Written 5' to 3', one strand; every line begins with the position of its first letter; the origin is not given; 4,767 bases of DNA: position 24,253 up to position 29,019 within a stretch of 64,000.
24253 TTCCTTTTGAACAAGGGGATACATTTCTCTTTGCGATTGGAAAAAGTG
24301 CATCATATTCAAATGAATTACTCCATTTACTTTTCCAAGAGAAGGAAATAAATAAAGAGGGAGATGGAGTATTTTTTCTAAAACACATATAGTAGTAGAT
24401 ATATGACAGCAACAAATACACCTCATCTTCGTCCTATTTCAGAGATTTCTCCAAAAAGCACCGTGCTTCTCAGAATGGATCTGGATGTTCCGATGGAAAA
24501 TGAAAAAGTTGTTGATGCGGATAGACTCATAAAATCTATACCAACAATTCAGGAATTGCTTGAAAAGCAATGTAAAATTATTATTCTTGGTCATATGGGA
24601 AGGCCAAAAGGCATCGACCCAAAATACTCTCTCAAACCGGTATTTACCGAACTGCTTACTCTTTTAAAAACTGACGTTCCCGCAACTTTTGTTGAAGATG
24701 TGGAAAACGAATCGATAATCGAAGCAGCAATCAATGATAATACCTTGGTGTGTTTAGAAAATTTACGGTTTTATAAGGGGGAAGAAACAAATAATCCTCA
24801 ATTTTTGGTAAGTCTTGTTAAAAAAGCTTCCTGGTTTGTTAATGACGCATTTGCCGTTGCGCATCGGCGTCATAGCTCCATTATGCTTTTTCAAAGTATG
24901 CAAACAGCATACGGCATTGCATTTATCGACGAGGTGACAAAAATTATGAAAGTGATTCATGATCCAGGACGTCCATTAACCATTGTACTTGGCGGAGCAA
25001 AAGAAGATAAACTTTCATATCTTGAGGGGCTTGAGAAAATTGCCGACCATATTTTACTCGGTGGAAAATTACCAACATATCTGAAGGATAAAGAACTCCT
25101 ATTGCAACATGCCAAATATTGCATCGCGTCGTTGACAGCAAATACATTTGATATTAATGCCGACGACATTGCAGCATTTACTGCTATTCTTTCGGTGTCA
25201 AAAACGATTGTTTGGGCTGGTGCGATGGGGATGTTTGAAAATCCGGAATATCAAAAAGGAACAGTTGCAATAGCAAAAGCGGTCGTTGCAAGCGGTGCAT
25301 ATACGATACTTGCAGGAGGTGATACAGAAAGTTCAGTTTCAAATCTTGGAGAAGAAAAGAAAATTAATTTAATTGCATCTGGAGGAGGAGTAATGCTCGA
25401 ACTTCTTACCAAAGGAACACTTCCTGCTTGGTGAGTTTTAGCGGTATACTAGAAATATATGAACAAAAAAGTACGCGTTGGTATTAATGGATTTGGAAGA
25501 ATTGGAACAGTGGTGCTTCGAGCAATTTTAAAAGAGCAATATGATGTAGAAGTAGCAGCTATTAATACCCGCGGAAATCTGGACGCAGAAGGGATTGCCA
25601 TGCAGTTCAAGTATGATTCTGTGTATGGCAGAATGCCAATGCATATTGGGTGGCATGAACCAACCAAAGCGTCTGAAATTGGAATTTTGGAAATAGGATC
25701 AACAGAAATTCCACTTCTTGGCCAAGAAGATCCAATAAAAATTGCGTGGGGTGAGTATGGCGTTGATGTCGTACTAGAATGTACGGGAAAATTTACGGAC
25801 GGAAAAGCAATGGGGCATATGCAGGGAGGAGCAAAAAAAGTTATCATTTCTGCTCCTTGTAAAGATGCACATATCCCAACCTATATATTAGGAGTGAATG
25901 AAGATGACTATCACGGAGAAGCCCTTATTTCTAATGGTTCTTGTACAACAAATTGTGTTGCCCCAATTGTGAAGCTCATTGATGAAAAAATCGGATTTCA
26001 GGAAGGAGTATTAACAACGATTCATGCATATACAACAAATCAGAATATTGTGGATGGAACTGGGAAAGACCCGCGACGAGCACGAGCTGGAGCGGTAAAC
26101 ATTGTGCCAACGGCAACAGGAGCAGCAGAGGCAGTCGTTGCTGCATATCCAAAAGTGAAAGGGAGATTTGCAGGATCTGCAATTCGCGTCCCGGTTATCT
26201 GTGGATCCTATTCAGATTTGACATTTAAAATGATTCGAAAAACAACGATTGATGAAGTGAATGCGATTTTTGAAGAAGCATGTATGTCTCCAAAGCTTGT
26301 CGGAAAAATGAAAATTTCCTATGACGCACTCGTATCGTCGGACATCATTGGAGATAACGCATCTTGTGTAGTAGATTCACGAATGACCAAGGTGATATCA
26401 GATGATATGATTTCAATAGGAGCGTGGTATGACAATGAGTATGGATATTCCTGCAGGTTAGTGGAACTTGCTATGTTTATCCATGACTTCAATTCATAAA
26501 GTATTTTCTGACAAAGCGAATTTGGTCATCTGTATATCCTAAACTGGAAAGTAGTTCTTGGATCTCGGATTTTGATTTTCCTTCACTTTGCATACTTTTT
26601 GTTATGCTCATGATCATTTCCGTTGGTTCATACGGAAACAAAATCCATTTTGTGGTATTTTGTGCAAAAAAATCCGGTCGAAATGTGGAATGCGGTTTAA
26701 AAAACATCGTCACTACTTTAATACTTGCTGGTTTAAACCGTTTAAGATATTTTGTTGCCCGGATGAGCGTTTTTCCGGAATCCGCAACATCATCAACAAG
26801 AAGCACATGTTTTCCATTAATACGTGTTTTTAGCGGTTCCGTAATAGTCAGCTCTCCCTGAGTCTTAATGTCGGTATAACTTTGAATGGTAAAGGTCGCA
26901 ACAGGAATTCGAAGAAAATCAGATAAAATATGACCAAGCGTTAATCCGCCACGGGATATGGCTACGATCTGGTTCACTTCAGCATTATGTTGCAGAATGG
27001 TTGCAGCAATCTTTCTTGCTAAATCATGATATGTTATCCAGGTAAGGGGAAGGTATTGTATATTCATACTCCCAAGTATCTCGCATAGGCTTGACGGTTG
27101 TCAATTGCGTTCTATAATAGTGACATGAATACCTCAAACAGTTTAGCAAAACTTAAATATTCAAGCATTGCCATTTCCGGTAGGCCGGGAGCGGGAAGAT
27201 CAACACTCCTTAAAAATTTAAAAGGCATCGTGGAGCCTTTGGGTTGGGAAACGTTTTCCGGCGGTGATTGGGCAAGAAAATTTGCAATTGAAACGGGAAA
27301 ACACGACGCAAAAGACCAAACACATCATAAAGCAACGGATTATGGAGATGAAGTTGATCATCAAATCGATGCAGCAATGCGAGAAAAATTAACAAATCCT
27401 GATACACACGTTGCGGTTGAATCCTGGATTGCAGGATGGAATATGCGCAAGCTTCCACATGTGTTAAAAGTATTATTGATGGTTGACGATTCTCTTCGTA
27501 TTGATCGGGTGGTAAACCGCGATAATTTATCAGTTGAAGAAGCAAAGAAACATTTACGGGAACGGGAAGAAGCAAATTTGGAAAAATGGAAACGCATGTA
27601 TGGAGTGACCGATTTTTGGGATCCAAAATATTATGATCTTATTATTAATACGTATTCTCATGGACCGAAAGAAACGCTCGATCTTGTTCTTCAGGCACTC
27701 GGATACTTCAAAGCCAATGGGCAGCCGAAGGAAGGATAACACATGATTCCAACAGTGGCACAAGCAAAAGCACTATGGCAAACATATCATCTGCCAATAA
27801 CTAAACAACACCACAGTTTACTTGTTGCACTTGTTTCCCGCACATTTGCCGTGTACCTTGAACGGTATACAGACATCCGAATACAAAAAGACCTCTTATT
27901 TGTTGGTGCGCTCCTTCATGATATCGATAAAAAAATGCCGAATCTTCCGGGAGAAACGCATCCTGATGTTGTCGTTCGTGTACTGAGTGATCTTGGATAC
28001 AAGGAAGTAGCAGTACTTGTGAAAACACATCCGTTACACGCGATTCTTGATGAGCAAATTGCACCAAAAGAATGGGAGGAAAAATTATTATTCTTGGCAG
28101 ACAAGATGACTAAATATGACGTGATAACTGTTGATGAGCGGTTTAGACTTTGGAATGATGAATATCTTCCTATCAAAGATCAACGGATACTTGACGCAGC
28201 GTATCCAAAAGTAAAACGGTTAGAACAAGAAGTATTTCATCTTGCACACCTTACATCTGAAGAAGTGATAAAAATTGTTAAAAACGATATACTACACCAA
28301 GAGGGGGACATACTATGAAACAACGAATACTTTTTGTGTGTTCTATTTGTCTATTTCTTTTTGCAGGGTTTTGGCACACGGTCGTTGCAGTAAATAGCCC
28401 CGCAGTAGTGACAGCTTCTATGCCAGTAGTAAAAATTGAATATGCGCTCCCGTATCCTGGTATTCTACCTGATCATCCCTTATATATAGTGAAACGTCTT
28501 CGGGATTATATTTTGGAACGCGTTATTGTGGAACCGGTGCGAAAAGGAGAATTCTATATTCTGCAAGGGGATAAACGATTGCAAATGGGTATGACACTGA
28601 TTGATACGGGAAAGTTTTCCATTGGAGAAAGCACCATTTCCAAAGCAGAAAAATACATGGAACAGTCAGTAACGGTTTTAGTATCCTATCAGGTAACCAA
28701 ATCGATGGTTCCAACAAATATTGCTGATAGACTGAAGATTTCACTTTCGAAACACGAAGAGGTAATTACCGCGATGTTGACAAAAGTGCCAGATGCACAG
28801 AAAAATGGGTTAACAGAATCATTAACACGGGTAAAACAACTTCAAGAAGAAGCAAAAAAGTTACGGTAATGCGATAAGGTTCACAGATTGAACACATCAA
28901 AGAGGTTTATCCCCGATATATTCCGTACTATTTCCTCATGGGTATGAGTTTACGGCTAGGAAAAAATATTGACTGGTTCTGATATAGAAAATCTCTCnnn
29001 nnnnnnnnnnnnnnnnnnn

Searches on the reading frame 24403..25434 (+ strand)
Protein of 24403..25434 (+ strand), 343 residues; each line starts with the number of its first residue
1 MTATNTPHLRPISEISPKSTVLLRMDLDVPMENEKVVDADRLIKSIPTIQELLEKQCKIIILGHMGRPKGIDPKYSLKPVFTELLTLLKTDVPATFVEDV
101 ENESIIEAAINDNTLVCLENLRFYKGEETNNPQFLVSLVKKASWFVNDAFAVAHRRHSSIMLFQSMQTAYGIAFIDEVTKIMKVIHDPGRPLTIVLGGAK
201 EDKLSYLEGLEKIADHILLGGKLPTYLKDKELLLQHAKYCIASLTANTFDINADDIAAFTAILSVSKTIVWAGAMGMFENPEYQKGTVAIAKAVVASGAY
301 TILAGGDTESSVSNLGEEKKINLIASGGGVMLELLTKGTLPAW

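Call 51: search_protein_families(library=pfam, proteins=[window:24403-25434:+], max_evalue=0.0001)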
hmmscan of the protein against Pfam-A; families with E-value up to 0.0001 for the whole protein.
window:24403-25434:+ (343 aa): 1 family
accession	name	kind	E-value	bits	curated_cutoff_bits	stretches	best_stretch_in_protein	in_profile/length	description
PF00162.24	PGK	-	1.1e-78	265.3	27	2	19-224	9-217/379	Phosphoglycerate kinase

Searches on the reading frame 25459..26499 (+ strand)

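Call 51: search_protein_families(library=pfam, proteins=[window:25459-26499:+], max_evalue=0.0001)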
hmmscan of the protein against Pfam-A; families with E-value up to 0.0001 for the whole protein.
window:25459-26499:+ (346 aa): 2 families
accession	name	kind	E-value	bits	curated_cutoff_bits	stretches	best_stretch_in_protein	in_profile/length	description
PF02800.25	Gp_dh_C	-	9.5e-47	158.9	24.4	1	167-324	1-158/158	Glyceraldehyde 3-phosphate dehydrogenase, C-terminal domain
PF00044.30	Gp_dh_N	-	4.3e-27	94.8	31.7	1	5-114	1-100/101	Glyceraldehyde 3-phosphate dehydrogenase, NAD binding domain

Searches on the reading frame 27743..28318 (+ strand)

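Call 49: search_protein_families(library=pfam, proteins=[window:27743-28318:+], max_evalue=0.0001)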
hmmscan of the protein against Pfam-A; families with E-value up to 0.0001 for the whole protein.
window:27743-28318:+ (191 aa): 1 family
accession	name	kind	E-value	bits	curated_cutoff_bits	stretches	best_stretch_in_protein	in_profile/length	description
PF01966.28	HD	-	6.2e-09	36.6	22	1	23-122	3-113/116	HD domain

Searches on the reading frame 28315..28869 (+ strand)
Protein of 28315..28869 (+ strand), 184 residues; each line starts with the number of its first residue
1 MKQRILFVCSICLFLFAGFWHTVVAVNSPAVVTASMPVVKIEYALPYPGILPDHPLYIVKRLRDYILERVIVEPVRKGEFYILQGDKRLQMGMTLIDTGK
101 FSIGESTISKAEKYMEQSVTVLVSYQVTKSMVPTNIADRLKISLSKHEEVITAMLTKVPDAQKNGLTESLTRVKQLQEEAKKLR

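Call 49: search_protein_families(library=pfam, proteins=[window:28315-28869:+], max_evalue=0.0001)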
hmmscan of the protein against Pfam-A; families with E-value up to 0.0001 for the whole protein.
window:28315-28869:+ (184 aa): 1 family
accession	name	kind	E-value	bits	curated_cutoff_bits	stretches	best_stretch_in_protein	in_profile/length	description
PF18915.5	DUF5667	-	3.1e-06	28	27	1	49-160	1-98/99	Domain of unknown function (DUF5667)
